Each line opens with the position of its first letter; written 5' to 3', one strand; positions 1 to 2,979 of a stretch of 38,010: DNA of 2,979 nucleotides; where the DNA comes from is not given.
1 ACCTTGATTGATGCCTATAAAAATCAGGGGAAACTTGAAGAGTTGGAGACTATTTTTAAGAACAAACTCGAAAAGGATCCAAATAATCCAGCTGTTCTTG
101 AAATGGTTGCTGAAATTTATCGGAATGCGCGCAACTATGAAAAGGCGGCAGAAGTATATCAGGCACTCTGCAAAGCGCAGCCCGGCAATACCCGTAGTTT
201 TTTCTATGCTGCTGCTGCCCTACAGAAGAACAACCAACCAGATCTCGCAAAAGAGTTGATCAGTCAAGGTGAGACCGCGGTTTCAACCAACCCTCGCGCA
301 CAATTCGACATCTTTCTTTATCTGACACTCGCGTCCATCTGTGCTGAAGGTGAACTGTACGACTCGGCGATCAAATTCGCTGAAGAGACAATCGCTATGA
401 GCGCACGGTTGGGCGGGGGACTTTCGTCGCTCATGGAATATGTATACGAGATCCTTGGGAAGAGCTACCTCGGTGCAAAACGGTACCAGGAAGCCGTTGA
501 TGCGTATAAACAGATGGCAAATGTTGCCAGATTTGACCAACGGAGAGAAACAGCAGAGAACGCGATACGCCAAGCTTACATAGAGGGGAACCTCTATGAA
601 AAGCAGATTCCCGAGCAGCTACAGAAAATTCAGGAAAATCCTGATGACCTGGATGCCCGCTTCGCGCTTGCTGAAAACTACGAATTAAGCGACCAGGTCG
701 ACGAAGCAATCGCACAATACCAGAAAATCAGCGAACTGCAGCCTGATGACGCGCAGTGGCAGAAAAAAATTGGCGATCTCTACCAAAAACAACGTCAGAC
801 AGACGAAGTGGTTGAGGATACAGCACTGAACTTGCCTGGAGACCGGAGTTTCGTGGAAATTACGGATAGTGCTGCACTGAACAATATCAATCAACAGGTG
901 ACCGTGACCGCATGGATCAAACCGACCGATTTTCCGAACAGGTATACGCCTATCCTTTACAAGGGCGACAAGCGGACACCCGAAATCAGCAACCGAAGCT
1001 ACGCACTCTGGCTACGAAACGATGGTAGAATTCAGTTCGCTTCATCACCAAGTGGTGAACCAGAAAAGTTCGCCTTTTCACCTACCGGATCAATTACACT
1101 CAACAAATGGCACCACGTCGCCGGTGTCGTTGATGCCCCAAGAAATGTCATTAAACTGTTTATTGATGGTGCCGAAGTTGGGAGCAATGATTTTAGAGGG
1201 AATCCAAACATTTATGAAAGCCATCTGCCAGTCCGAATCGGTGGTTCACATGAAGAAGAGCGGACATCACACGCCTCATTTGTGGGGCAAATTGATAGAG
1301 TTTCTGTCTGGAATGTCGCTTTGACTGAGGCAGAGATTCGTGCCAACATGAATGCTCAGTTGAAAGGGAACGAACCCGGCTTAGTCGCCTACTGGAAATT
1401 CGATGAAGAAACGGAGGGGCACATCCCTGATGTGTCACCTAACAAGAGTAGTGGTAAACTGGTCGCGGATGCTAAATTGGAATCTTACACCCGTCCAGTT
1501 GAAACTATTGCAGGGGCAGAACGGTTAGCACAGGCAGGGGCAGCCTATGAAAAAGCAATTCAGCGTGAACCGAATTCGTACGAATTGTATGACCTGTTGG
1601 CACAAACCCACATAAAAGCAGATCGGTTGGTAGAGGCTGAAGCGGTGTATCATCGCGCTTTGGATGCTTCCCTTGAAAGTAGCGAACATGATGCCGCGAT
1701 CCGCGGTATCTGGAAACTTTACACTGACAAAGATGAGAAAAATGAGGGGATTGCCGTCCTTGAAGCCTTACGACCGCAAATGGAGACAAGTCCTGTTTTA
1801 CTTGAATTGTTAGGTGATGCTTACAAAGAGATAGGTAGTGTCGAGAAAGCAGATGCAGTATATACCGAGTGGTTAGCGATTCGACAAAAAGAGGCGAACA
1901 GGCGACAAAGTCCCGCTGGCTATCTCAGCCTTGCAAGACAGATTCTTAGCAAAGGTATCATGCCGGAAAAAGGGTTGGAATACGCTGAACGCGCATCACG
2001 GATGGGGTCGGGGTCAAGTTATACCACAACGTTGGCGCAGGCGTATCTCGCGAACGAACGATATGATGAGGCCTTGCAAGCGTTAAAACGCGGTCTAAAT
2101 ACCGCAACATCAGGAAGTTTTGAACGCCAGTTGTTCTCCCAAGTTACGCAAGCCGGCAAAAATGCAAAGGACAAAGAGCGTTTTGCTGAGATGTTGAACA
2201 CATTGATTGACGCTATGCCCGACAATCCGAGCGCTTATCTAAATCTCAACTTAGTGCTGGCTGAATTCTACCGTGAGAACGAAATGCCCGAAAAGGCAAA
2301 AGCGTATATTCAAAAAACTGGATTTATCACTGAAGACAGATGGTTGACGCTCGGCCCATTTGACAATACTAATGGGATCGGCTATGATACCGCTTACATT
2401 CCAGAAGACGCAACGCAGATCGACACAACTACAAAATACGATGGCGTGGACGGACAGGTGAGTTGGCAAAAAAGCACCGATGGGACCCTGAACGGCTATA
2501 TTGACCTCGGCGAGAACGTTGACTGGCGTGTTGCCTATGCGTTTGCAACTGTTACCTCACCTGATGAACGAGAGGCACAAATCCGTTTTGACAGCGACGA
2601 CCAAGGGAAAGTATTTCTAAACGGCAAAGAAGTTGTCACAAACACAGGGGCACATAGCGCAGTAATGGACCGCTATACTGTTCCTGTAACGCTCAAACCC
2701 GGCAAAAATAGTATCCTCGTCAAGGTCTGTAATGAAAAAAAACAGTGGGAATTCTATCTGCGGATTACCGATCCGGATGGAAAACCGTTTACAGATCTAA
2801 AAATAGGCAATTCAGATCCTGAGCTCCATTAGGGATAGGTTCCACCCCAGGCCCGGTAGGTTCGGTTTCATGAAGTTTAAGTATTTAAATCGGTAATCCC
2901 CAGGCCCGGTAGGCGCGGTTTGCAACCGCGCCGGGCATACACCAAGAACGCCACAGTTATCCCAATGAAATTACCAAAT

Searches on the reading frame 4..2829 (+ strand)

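Call 11: search_protein_families(library=pfam, proteins=[window:4-2829:+], max_evalue=0.001)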
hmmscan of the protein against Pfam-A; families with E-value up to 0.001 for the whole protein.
window:4-2829:+ (942 aa): 16 families
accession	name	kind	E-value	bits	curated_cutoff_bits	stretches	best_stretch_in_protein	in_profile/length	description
PF13385.13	Laminin_G_3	-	6.5e-29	101.5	27.6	1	282-445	5-150/151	Concanavalin A-like lectin/glucanases superfamily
PF14559.12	TPR_19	-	2.9e-23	82.4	25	2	207-254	15-63/68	Tetratricopeptide repeat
PF13428.12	TPR_14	-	1.2e-19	69.2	23.5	0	34-70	6-42/44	Tetratricopeptide repeat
PF13431.12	TPR_17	-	5.8e-16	57.8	24.4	1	514-546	1-33/34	Tetratricopeptide repeat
PF07719.23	TPR_2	-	9.5e-15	53.9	27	0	31-62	3-34/34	Tetratricopeptide repeat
PF13176.12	TPR_7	-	2.6e-13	49.3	27.9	0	33-54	3-24/36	Tetratricopeptide repeat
PF13424.12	TPR_12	-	4.9e-13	49.5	30.1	1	106-171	6-71/77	Tetratricopeptide repeat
PF13432.12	TPR_16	-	1.8e-11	44.7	32.7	0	8-62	10-64/65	Tetratricopeptide repeat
PF23914.1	TPR_CcmH_CycH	-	2.6e-09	37.5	42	0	677-749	56-128/158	Cytochrome c-type biogenesis protein H TPR domain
PF13181.12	TPR_8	-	6e-08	32.7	25.7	0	34-61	6-33/34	Tetratricopeptide repeat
PF12895.13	ANAPC3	-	1.2e-07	32.3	27.2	0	660-700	11-51/82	Anaphase-promoting complex, cyclosome, subunit 3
PF13174.12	TPR_6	-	5.3e-07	30.3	26.3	0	217-248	1-32/33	Tetratricopeptide repeat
PF02210.31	Laminin_G_2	-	1.8e-06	28.9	22.9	1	330-435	18-123/126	Laminin G domain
PF00515.34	TPR_1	-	6.1e-06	26.3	27.8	0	677-698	7-28/34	Tetratricopeptide repeat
PF07953.20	Toxin_R_bind_N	-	0.0005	20.3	23.8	0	266-407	22-163/191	Clostridium neurotoxin, N-terminal receptor binding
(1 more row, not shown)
